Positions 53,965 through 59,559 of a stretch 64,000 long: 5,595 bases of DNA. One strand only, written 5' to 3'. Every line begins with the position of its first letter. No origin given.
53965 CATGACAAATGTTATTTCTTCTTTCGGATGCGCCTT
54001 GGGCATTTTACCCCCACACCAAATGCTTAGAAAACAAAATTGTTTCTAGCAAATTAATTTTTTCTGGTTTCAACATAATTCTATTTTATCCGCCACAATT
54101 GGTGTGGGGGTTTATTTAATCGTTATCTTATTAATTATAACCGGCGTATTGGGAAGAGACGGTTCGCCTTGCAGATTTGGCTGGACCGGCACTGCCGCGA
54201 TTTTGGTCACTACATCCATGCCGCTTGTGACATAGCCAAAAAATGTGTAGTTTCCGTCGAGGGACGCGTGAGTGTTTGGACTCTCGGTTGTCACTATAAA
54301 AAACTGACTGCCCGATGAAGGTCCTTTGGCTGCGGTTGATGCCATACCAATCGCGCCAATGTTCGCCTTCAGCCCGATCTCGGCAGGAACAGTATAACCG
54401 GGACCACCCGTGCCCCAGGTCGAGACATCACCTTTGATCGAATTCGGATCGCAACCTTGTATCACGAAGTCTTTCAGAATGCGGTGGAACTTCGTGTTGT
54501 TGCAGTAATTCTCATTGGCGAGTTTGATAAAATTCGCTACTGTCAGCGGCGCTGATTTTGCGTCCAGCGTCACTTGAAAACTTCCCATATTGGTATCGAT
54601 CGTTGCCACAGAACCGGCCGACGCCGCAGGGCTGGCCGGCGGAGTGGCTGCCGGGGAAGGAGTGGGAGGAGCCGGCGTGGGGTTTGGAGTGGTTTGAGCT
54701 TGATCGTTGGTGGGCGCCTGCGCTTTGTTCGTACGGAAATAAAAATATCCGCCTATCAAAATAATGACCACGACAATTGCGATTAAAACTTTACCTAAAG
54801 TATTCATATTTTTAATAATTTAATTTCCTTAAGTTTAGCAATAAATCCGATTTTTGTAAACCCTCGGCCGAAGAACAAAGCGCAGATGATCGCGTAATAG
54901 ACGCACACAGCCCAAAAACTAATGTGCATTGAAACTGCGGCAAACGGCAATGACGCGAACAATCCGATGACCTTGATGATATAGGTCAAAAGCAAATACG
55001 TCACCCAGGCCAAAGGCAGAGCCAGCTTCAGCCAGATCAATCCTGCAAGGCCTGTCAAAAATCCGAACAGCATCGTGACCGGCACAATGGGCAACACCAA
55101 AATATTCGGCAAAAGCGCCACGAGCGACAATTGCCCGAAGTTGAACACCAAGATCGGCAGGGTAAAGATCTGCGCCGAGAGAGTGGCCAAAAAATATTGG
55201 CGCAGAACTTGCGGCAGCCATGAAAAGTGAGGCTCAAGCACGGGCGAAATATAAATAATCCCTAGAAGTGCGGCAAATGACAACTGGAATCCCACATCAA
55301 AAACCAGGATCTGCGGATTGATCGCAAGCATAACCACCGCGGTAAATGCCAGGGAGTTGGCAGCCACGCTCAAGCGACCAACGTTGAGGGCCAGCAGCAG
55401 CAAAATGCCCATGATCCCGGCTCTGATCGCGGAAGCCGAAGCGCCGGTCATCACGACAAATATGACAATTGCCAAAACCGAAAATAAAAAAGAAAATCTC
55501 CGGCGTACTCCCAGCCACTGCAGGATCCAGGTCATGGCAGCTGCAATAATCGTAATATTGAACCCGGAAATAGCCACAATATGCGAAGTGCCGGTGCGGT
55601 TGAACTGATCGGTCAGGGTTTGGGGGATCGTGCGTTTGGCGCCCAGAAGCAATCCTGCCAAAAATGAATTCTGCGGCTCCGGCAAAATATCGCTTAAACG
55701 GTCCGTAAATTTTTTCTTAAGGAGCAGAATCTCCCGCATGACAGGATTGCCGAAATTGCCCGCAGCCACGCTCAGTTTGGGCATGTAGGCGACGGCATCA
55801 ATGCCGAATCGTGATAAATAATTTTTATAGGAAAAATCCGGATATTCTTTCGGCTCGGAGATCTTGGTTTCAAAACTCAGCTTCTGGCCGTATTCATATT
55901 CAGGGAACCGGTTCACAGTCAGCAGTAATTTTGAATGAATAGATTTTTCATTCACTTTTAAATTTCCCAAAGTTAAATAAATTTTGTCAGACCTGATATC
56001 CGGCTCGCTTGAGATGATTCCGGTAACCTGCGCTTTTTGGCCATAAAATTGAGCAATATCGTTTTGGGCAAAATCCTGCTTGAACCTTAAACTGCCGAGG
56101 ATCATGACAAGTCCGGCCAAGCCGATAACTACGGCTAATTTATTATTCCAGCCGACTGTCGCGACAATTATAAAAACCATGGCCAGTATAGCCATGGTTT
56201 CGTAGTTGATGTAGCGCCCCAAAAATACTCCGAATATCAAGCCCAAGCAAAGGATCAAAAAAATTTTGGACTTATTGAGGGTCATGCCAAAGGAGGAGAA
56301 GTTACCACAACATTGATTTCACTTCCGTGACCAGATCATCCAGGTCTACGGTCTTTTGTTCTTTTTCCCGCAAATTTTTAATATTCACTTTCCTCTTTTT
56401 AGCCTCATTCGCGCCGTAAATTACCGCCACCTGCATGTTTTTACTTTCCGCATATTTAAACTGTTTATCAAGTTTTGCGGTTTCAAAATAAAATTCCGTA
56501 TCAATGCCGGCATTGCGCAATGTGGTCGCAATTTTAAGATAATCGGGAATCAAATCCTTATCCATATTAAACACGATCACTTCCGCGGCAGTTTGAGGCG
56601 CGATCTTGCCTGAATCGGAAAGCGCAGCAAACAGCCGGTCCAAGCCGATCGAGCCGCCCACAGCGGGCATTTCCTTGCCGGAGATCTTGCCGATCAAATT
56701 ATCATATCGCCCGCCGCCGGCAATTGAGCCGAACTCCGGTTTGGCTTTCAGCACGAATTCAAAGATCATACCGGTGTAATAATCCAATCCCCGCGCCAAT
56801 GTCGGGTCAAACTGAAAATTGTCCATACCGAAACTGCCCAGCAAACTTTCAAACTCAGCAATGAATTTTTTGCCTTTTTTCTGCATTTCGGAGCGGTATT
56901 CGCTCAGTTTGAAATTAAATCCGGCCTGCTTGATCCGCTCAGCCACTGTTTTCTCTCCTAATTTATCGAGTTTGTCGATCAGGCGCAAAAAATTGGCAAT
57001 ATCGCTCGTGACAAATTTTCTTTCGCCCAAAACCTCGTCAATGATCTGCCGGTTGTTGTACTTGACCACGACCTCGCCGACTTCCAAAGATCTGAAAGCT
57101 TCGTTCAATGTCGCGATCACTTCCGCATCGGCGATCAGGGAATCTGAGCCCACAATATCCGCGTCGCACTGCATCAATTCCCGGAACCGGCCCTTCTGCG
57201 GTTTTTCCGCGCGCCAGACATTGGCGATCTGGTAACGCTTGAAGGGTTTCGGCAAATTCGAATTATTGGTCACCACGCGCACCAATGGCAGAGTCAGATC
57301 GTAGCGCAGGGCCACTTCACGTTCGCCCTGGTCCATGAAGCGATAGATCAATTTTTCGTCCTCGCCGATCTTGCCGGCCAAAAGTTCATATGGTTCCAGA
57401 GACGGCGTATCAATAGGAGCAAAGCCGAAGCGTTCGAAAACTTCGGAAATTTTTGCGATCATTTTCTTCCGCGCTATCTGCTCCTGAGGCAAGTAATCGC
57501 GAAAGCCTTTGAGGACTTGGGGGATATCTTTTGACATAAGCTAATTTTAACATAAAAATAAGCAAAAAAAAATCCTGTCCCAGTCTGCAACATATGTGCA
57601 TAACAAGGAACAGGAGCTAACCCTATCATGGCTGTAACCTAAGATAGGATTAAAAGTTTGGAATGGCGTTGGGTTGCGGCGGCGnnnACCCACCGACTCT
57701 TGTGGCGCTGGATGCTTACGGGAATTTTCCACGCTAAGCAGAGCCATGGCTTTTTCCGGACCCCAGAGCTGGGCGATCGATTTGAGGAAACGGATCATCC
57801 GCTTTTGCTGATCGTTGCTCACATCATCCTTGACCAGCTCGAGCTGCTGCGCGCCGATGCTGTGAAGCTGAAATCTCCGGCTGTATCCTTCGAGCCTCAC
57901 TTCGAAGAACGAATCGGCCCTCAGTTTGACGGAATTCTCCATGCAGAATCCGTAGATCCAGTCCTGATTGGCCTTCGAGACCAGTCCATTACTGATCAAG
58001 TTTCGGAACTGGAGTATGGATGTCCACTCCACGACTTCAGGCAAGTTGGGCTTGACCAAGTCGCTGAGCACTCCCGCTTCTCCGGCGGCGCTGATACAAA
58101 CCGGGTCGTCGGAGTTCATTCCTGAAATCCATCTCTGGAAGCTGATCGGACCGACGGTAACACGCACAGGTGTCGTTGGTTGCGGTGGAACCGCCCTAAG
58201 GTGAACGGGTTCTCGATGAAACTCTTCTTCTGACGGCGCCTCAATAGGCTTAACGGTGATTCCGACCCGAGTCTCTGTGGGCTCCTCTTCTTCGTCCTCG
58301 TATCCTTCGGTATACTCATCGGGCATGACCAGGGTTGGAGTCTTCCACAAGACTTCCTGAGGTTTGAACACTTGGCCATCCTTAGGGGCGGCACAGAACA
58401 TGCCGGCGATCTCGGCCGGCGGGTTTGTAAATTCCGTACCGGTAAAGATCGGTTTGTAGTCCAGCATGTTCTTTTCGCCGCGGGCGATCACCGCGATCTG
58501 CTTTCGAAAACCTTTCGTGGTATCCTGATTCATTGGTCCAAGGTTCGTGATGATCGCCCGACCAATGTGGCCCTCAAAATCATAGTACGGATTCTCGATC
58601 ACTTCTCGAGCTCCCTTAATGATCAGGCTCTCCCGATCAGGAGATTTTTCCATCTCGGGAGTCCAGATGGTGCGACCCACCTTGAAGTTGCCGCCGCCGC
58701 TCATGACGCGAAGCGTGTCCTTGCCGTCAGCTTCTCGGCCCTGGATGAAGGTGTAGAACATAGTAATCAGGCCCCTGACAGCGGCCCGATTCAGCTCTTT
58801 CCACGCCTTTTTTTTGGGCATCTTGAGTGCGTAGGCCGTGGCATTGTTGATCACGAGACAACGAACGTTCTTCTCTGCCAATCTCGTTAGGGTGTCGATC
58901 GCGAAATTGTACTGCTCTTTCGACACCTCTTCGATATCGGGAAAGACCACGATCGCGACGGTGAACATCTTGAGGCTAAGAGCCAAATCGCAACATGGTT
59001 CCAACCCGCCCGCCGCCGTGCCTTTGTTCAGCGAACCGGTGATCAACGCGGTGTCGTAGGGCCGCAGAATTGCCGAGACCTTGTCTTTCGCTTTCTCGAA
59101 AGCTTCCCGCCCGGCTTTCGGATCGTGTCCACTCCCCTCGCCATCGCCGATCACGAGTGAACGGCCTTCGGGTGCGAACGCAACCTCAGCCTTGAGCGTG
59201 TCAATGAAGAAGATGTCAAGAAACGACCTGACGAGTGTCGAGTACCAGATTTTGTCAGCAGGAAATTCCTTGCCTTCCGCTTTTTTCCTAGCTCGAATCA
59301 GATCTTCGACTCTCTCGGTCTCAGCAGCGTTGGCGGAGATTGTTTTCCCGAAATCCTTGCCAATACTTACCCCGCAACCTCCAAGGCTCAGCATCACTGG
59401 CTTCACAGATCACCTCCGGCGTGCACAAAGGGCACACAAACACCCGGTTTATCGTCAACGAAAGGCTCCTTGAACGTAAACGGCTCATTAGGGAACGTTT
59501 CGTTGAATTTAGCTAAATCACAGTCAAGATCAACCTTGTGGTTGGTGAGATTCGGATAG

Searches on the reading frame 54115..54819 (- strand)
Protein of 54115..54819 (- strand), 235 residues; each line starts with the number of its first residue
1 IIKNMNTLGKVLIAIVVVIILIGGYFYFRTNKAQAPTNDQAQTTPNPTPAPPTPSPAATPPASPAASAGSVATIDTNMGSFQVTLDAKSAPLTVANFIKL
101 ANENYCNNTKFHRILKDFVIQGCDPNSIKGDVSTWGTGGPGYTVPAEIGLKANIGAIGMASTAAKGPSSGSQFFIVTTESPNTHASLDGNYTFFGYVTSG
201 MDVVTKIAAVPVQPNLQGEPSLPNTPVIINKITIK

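Call 78: search_protein_families(library=pfam, proteins=[window:54115-54819:-], max_evalue=0.0001)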
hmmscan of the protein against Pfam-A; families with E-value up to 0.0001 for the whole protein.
window:54115-54819:- (235 aa): 1 family
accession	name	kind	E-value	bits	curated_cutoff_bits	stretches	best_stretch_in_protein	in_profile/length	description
PF00160.26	Pro_isomerase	-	4.8e-38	131.3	21.7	1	73-218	3-145/159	Cyclophilin type peptidyl-prolyl cis-trans isomerase/CLD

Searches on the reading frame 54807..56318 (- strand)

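Call 78: search_protein_families(library=pfam, proteins=[window:54807-56318:-], max_evalue=0.0001)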
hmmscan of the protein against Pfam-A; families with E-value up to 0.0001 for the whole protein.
window:54807-56318:- (504 aa): 2 families
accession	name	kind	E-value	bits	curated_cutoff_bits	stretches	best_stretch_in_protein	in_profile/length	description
PF03772.21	Competence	-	1.7e-56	192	23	1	223-484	1-266/270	Competence protein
PF13567.11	DUF4131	-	1.7e-16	60.8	31.6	1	42-180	8-160/165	Domain of unknown function (DUF4131)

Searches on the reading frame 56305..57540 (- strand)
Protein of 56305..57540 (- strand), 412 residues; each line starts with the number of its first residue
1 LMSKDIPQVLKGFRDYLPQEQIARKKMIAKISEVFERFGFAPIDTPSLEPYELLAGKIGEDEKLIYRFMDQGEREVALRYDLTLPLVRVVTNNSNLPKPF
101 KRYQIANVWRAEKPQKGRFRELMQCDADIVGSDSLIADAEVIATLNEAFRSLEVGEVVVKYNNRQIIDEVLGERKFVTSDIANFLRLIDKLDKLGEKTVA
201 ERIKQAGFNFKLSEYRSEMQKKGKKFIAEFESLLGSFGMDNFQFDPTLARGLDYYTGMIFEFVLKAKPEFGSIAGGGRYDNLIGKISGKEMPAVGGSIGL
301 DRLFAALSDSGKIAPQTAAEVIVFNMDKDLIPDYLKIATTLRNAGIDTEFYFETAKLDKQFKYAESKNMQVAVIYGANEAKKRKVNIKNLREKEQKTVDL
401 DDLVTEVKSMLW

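Call 78: search_protein_families(library=pfam, proteins=[window:56305-57540:-], max_evalue=0.0001)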
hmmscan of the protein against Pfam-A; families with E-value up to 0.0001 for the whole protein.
window:56305-57540:- (412 aa): 4 families
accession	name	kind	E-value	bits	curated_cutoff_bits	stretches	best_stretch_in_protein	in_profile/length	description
PF13393.11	tRNA-synt_His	-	9.4e-49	166.7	25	1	12-303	1-308/308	Histidyl-tRNA synthetase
PF03129.25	HGTP_anticodon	-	1.1e-16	61.2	21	1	321-409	2-93/94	Anticodon binding domain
PF00587.30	tRNA-synt_2b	-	1.3e-06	29.1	29.3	1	66-252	1-110/179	tRNA synthetase class II core domain (G, H, P, S and T)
PF00152.25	tRNA-synt_2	-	1.2e-05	25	25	0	22-151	23-139/308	tRNA synthetases class II (D, K and N)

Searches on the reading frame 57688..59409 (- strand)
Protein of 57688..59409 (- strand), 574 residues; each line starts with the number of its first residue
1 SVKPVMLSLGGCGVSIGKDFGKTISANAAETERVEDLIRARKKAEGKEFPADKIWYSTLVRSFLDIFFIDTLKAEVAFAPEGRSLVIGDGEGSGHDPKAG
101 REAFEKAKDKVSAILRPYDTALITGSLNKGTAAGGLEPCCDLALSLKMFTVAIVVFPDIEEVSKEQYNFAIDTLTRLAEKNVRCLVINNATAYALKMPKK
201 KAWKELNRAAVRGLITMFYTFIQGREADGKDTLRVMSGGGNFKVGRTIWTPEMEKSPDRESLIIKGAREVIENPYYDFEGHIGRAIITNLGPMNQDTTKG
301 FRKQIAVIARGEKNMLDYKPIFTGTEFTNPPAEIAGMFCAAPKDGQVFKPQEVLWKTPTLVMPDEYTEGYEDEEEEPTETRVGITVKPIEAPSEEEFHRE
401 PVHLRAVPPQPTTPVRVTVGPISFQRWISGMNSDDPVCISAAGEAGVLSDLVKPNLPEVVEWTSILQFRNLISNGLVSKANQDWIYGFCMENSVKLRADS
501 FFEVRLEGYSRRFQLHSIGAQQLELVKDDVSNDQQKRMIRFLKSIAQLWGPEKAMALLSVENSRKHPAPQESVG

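Call 78: search_protein_families(library=pfam, proteins=[window:57688-59409:-], max_evalue=0.0001)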
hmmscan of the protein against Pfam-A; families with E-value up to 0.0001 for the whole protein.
window:57688-59409:- (574 aa): 1 family
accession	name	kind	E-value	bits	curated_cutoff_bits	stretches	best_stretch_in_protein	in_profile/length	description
PF00091.31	Tubulin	-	1.2e-12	48.9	33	1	5-193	3-186/190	Tubulin/FtsZ family, GTPase domain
